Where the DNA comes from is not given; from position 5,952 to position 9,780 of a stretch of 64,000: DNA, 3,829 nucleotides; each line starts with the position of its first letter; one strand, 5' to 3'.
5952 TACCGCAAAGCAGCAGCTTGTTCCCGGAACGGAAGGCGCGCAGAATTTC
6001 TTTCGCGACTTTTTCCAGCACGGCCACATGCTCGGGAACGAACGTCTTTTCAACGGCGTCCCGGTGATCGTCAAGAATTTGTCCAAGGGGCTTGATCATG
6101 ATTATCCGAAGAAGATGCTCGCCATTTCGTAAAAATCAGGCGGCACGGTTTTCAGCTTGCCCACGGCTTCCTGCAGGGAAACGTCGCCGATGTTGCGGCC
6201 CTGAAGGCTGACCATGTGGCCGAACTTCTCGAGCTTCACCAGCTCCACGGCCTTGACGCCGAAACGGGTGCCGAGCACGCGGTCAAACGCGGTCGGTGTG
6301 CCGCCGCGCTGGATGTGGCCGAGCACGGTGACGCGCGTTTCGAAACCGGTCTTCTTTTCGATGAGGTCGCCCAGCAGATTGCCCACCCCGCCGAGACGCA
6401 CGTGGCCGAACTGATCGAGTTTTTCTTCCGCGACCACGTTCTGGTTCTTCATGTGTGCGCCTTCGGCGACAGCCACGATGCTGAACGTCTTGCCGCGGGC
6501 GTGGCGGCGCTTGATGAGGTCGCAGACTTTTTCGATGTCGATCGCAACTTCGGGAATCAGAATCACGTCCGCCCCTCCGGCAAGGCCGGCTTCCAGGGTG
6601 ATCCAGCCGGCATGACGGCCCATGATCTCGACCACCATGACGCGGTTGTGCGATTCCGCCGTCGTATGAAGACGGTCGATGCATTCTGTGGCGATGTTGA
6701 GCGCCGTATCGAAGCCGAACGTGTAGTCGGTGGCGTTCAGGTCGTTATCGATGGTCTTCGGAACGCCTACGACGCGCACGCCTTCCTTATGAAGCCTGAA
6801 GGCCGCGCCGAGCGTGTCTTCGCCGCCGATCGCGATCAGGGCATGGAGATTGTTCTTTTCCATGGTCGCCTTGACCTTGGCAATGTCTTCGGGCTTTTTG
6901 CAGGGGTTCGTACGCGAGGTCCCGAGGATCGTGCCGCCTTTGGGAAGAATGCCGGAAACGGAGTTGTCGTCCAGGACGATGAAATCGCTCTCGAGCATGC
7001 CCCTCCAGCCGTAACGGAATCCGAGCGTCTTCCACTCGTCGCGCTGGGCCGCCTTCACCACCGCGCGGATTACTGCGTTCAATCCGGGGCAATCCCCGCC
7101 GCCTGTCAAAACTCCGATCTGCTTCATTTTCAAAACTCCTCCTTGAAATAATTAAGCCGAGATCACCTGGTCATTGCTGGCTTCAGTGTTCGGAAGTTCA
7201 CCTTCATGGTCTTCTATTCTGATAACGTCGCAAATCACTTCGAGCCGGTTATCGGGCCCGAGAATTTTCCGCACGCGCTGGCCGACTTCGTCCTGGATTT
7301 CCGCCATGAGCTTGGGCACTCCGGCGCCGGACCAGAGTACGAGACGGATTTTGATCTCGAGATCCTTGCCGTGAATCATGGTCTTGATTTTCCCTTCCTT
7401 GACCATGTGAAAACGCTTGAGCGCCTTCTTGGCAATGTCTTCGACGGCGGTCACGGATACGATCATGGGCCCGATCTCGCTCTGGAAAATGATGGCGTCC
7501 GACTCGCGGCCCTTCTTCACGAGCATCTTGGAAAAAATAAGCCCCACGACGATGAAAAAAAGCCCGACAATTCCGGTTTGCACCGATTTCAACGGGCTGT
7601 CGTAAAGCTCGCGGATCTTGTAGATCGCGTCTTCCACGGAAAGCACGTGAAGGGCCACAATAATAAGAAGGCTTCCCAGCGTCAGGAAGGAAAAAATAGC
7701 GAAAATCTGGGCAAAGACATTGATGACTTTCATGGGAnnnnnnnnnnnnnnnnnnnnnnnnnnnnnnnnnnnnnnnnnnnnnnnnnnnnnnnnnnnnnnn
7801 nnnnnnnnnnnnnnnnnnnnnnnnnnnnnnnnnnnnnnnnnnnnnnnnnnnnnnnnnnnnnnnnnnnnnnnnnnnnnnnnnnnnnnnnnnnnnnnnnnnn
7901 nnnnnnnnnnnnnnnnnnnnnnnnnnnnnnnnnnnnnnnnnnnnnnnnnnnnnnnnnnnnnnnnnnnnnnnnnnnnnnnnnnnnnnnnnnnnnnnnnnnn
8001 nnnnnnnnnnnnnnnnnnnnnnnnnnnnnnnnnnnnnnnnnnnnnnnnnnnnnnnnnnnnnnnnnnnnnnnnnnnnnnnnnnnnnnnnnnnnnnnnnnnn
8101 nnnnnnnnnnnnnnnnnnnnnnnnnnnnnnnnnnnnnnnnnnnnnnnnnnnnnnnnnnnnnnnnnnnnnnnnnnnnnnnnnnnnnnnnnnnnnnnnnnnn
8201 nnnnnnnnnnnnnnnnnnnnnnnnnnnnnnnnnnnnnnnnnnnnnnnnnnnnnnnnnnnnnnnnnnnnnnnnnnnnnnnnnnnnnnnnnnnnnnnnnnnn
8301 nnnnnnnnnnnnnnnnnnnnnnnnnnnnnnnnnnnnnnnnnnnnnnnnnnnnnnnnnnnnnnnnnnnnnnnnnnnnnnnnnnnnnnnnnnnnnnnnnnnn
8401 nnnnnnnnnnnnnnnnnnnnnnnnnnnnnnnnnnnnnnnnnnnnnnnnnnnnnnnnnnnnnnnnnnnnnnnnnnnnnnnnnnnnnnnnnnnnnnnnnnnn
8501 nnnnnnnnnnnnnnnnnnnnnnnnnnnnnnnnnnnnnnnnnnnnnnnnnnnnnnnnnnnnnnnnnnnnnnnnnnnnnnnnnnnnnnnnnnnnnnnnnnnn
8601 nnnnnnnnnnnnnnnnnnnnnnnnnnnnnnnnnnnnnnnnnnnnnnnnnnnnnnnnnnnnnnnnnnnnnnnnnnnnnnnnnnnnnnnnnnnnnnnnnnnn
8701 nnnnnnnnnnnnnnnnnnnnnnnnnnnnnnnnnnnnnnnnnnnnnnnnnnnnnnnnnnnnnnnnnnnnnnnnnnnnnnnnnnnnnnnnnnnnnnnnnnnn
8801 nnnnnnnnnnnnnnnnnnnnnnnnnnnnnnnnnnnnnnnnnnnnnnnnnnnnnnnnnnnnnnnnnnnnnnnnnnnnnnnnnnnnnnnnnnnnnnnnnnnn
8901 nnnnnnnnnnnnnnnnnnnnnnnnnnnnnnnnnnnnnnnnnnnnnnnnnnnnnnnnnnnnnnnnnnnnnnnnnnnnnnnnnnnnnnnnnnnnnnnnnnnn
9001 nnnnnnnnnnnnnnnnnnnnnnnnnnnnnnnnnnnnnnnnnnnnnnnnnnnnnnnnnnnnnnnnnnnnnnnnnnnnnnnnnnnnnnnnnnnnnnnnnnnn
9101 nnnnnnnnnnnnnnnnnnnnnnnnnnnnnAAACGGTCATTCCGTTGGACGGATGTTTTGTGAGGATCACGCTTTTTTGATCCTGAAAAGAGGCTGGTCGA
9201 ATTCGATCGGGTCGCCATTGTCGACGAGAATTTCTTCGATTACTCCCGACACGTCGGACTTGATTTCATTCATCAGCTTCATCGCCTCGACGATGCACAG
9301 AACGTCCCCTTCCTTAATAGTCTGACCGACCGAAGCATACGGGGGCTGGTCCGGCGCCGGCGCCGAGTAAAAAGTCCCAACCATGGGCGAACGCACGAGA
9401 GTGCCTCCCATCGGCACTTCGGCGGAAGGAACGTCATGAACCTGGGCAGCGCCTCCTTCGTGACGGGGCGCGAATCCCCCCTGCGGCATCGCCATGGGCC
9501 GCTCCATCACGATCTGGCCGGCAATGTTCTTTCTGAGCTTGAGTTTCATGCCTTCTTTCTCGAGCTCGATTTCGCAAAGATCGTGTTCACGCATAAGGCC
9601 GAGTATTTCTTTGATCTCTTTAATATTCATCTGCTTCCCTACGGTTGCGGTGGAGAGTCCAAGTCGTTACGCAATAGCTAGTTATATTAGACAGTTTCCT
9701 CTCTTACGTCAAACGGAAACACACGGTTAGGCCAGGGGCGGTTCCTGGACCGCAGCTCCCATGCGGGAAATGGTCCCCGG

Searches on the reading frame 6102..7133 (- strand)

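Call 51: search_protein_families(library=pfam, proteins=[window:6102-7133:-], max_evalue=0.0001)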
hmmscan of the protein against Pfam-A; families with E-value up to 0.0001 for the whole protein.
window:6102-7133:- (343 aa): 1 family
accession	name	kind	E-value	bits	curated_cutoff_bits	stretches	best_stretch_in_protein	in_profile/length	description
PF00365.25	PFK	-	1e-113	379.7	30.9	1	5-299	1-277/277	Phosphofructokinase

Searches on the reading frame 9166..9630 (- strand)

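Call 51: search_protein_families(library=pfam, proteins=[window:9166-9630:-], max_evalue=0.0001)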
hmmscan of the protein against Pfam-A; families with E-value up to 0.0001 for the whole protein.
window:9166-9630:- (154 aa): 2 families
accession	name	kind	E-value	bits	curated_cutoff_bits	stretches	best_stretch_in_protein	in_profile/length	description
PF00364.28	Biotin_lipoyl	-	2.9e-24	85.1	22.1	1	79-151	3-73/73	Biotin-requiring enzyme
PF13533.13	Biotin_lipoyl_2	-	2.1e-07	31.1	29.8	0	123-151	3-31/32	Biotin-lipoyl like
